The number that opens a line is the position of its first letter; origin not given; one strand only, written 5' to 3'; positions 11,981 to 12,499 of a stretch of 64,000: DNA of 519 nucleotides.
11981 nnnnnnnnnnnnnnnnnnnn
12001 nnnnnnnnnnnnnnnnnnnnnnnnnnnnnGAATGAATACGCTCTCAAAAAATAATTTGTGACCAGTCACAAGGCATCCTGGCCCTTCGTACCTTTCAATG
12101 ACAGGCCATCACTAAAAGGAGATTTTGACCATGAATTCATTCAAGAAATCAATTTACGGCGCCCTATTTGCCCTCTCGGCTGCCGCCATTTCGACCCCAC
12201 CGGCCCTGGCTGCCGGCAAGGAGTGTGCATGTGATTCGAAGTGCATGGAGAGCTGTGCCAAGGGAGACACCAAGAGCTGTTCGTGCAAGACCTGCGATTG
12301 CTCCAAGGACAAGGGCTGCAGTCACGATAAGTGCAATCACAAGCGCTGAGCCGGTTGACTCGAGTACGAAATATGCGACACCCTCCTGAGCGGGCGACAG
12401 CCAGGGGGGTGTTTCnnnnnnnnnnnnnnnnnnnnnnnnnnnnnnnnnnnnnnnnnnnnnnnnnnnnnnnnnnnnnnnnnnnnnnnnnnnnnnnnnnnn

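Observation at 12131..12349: Secreted metallothionein-like mini-protein (12 Cys in 45 residues) as the apparent target of the ECF sigma/anti-sigma pair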

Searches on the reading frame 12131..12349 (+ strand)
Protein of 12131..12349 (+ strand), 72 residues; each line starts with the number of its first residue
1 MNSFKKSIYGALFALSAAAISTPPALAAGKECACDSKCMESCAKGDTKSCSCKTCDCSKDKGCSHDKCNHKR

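Call 3: search_protein_families(library=pfam, proteins=[window:12131-12349:+], max_evalue=0.1)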
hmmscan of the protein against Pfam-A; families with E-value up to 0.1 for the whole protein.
window:12131-12349:+ (72 aa): 0 families

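Call 4: search_protein_families(library=ncbifam, proteins=[window:12131-12349:+], max_evalue=1)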
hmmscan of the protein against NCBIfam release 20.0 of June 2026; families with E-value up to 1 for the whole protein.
window:12131-12349:+ (72 aa): 0 families

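Call 5: find_homologous_proteins(query=window:12131-12346:+, max_evalue=10)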
Query window:12131-12346:+ (72 aa): 1 proteins with E <= 10 among 1 candidates.
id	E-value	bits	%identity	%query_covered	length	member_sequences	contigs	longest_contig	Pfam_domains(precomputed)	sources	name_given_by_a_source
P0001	2.8e-39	150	100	100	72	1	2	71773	-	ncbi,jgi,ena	ncbi:MAG: hypothetical protein ACK5QT_10740 [Oligoflexia bacterium]|jgi:hypothetical protein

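Call 9: find_encoding_contigs(protein=P0001, flank=10000, max_places=6)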
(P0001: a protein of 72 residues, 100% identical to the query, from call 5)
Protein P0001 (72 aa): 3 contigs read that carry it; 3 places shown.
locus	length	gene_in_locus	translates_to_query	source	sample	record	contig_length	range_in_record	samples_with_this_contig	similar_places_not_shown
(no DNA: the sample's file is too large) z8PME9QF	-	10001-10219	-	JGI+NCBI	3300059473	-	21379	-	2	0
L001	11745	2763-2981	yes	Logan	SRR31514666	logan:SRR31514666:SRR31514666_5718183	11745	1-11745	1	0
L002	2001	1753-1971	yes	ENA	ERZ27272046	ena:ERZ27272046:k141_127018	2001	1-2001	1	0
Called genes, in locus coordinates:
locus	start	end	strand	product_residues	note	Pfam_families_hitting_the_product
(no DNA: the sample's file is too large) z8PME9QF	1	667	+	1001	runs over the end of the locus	PF13371:TPR_9 (faint), PF25058:ARM_TT21 (faint), PF12895:ANAPC3 (faint), PF23914:TPR_CcmH_CycH (faint), PF25062:ARM_TT21_N (faint), PF00515:TPR_1 (faint), PF07719:TPR_2 (faint), PF13429:TPR_15 (weak), +12 more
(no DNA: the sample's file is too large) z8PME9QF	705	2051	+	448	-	PF02403:Seryl_tRNA_N, PF00587:tRNA-synt_2b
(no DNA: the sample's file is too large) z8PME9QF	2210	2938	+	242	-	PF01925:TauE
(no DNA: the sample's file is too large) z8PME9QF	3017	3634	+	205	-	PF04264:YceI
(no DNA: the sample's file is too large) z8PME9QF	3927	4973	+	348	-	-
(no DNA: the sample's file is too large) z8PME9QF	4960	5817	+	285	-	PF01541:GIY-YIG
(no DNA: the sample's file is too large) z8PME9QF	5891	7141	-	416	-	PF00375:SDF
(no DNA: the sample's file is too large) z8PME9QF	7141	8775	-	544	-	PF00005:ABC_tran, PF02463:SMC_N (faint), PF00004:AAA (faint), PF13304:AAA_21 (faint), PF12848:ABC_tran_Xtn, PF00005:ABC_tran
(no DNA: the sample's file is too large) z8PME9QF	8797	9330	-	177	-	-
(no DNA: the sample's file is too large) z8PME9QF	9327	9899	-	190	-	PF07638:Sigma70_ECF (faint), PF04542:Sigma70_r2, PF08281:Sigma70_r4_2, PF04545:Sigma70_r4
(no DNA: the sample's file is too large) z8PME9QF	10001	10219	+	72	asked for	-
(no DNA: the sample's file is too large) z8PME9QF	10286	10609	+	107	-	-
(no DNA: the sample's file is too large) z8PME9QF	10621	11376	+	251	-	PF01048:PNP_UDP_1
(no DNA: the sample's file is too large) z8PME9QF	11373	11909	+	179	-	?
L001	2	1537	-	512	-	?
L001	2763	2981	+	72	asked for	-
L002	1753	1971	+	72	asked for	-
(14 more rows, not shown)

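Call 19: search_protein_representatives(protein=window:12131-12346:+)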
Query: 72 residues. Proteins with E-value up to 0.001 (for the whole library): 55; up to 1e-10: 4; up to 1e-30: 1. The best 55 are listed.
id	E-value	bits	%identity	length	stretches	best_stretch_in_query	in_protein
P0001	8.8e-40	149.7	100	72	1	1-72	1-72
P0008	3.0e-12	62.5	52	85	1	7-71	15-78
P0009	4.9e-12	61.8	51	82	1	1-71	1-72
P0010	4.3e-11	58.9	52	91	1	3-69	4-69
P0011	1.3e-10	57.3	51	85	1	2-72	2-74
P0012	2.1e-10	56.7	49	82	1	5-71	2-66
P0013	3.3e-10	56.0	49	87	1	3-71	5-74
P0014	4.4e-10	55.6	49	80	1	8-70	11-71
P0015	2.8e-09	53.1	46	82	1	8-70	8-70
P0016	1.1e-08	51.2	48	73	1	4-71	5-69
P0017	3.1e-08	49.8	52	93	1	11-70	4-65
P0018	3.3e-08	49.7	54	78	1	25-71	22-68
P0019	4.7e-08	49.2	47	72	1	14-70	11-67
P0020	4.7e-08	49.2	48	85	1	9-71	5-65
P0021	4.9e-08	49.2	47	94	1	15-71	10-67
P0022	9.6e-08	48.2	51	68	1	5-71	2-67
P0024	2.5e-07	46.9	47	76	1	10-70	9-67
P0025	2.6e-07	46.9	50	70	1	12-70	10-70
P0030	1.2e-06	44.7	40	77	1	7-71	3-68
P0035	5.4e-06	42.7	46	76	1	20-71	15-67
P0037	7.7e-06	42.2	45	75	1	10-71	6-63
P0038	8.4e-06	42.1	52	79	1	28-71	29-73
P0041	1.4e-05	41.4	48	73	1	14-71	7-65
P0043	3.1e-05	40.3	46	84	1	9-71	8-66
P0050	1.6e-04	38.0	39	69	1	11-70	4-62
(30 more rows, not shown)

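Call 25: list_cluster_members(proteins=[P0008, P0009, P0010, P0011, P0014, P0016, P0019, P0020, P0022, P0025])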
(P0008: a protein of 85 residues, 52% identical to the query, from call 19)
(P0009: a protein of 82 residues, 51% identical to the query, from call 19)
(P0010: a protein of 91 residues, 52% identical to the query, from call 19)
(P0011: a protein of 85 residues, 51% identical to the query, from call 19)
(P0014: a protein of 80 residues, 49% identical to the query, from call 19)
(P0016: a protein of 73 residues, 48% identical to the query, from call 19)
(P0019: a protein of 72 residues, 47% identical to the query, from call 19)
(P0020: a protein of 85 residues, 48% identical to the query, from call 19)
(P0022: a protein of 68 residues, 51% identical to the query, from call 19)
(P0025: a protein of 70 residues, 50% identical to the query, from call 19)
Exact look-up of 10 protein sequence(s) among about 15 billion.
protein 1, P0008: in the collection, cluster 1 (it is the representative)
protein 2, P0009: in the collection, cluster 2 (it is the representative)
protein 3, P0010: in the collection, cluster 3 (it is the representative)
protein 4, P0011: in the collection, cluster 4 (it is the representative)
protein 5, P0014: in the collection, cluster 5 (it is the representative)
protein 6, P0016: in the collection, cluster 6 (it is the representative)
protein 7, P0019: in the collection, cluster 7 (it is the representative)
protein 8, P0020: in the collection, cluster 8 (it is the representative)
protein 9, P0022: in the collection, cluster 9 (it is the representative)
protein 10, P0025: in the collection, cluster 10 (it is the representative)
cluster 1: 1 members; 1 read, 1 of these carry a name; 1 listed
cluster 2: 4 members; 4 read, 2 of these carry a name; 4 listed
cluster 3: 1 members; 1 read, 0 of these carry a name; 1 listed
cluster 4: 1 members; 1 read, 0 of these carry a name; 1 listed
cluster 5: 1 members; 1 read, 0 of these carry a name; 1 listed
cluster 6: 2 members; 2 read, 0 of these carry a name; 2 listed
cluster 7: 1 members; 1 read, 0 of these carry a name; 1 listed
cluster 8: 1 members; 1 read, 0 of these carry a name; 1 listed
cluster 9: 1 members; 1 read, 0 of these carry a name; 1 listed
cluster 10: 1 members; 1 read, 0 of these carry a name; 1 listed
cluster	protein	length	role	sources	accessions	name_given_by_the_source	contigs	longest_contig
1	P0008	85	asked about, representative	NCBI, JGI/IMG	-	hypothetical protein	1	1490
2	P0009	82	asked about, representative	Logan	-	-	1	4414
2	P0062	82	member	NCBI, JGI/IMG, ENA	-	hypothetical protein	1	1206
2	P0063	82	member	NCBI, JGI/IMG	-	hypothetical protein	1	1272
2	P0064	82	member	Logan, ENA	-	-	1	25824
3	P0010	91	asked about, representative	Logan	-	-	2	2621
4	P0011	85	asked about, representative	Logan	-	-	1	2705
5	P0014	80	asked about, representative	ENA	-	-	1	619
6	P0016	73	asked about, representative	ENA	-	-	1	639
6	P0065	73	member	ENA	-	-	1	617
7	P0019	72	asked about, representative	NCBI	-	-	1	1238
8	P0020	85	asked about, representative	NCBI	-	-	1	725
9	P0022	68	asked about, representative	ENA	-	-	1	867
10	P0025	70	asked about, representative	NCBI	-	-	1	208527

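Call 32: find_homologous_proteins(query=A1, max_evalue=0.001)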
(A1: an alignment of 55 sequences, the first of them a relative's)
Query A1 (55 sequences) (72 aa, profile of the alignment): 13 proteins with E <= 0.001 among 1834 candidates.
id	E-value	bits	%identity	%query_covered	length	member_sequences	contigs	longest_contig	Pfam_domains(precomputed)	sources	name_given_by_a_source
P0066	3.2e-17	80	51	90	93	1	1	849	-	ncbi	-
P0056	2.0e-16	77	41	44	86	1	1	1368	-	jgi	-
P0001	6.2e-15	72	100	100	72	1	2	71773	-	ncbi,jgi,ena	ncbi:MAG: hypothetical protein ACK5QT_10740 [Oligoflexia bacterium]|jgi:hypothetical protein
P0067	7.3e-15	72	35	76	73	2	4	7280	-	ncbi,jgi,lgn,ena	jgi:hypothetical protein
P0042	9.0e-15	72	35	76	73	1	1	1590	-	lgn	-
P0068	1.8e-14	71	39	75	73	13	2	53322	-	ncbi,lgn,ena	-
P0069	3.4e-14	70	35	94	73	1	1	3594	-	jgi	jgi:hypothetical protein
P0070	4.9e-14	70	41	92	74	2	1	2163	-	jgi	jgi:hypothetical protein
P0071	7.0e-14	69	35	76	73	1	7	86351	-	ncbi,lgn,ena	-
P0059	1.2e-13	68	46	64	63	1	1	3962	-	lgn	-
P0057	1.4e-13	68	44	82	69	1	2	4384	-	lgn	-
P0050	1.9e-12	64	39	82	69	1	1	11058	-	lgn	-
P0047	7.4e-11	59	36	97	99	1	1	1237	-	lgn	-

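Call 35: search_solved_structures(query=A1, max_evalue=10, show_alignments=3)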
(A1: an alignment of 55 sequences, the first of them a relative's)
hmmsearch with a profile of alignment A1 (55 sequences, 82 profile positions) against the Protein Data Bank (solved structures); distinct sequences matched with E-value up to 10: 6.
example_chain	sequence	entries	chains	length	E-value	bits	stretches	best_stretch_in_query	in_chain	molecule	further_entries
7e5n_A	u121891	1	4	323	0.0041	20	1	8-62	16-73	Tumor-associated calcium signal transducer 2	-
1kj0_A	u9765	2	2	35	1.1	12.2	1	34-62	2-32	SERINE PROTEASE INHIBITOR I | Serine protease inhibitor I/II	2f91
1e0f_I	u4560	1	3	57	1.1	12.2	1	36-72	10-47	HAEMADIN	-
1wo9_A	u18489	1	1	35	2.2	11.3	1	35-64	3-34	trypsin inhibitor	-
2xtt_A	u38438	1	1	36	2.7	11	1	34-62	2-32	PROTEASE INHIBITOR SGPI-1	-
2vu8_I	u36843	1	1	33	4.1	10.4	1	35-64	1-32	PACIFASTIN-RELATED SERINE PROTEASE INHIBITOR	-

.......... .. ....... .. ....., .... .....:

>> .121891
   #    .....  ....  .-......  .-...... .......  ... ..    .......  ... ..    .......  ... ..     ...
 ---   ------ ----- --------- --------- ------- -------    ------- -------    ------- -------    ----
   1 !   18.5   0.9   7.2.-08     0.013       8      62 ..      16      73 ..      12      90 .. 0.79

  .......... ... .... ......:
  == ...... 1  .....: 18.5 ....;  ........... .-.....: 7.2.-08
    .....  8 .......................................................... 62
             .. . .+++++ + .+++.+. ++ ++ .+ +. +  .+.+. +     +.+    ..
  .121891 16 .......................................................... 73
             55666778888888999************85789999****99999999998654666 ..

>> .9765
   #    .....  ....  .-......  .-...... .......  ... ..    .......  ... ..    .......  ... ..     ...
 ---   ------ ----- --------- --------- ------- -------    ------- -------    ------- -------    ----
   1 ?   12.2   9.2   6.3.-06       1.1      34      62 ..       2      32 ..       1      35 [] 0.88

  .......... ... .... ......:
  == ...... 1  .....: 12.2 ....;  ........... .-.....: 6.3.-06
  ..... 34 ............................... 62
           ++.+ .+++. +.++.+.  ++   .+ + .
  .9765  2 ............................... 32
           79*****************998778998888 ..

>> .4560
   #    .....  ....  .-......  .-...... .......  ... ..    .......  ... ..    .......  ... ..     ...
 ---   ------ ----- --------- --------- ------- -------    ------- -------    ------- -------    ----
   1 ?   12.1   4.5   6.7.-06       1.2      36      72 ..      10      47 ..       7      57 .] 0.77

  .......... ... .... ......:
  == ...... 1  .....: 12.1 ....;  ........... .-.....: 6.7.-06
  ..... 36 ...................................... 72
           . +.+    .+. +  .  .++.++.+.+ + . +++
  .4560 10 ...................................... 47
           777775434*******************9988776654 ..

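Call 39: predict_structure(alignment_id=A2)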
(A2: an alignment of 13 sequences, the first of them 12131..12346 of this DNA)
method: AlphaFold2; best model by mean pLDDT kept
length: 72 residues; sequences in the alignment: 13
mean_pLDDT: 54.7   pTM: 0.31
mean pLDDT of the five models: 54.7, 54.3, 54.2, 53.4, 51.0
residues with pLDDT >= 90: 0; 70-90: 5; 50-70: 43; < 50: 24
segments of 3 or more residues with pLDDT < 50: 1-4, 9-11, 21-29, 69-72
pLDDT, mean of each block of 10 residues (from residue 1): 46 51 44 66 67 58 54 40
secondary structure, 60 per line:
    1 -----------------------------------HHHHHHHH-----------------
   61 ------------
elements in order: H36-43

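Call 71: find_encoding_contigs(protein=P0068, flank=5000, max_places=3)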
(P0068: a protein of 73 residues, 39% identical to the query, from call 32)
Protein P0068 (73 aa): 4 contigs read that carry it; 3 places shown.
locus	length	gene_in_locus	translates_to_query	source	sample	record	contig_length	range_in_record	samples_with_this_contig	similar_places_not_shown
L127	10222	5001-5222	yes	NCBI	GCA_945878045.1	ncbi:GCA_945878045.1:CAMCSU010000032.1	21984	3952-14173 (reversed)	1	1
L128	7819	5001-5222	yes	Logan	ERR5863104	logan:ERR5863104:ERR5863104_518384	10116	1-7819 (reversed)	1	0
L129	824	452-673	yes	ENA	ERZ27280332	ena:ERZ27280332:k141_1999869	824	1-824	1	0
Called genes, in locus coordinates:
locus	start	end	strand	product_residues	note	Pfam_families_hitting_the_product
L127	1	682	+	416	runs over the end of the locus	-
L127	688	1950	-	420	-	PF21710:Spt6_S1 (faint), PF00575:S1, PF23459:S1_RRP5 (weak), PF00575:S1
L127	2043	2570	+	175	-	-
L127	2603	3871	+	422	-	PF13520:AA_permease_2, PF00324:AA_permease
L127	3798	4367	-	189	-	-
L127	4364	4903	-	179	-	PF04542:Sigma70_r2, PF08281:Sigma70_r4_2, PF04545:Sigma70_r4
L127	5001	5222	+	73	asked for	-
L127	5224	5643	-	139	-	PF13564:DoxX_2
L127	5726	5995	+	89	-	PF13564:DoxX_2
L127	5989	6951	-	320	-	PF15461:BCD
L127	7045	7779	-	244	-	PF01036:Bac_rhodopsin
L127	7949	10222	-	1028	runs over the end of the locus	PF02811:PHP, PF07733:DNA_pol3_alpha, PF17657:DNA_pol3_finger, PF14579:HHH_6, PF01336:tRNA_anti-codon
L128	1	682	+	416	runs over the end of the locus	-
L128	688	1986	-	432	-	PF21710:Spt6_S1 (faint), PF00575:S1, PF23459:S1_RRP5 (weak), PF00575:S1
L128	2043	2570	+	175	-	-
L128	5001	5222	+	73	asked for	-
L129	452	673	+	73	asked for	-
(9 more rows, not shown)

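Call 72: find_encoding_contigs(protein=P0050, flank=5000, max_places=2)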
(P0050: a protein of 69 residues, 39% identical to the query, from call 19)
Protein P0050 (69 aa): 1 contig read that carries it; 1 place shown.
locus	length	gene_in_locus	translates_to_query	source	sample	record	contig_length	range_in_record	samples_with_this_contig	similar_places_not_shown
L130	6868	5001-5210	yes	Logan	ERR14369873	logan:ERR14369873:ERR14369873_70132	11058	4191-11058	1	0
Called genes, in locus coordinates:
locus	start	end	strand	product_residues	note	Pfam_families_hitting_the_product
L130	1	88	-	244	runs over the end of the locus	PF09359:VTC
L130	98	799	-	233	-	PF16316:DUF4956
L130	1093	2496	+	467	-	-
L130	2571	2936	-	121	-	-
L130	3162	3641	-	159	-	-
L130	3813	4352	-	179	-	-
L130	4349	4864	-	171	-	PF07638:Sigma70_ECF (faint), PF04542:Sigma70_r2, PF04545:Sigma70_r4, PF08281:Sigma70_r4_2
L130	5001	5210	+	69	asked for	-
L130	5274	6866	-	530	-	?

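Call 79: search_protein_families(library=pfam, proteins=[L130:3162-3641:-, L130:2571-2936:-, L130:1093-2496:+], max_evalue=0.00001)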
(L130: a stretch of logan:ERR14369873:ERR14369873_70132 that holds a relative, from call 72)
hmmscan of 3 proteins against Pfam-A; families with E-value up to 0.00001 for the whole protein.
L130:3162-3641:- (159 aa): 0 families

L130:2571-2936:- (121 aa): 0 families

L130:1093-2496:+ (467 aa): 0 families
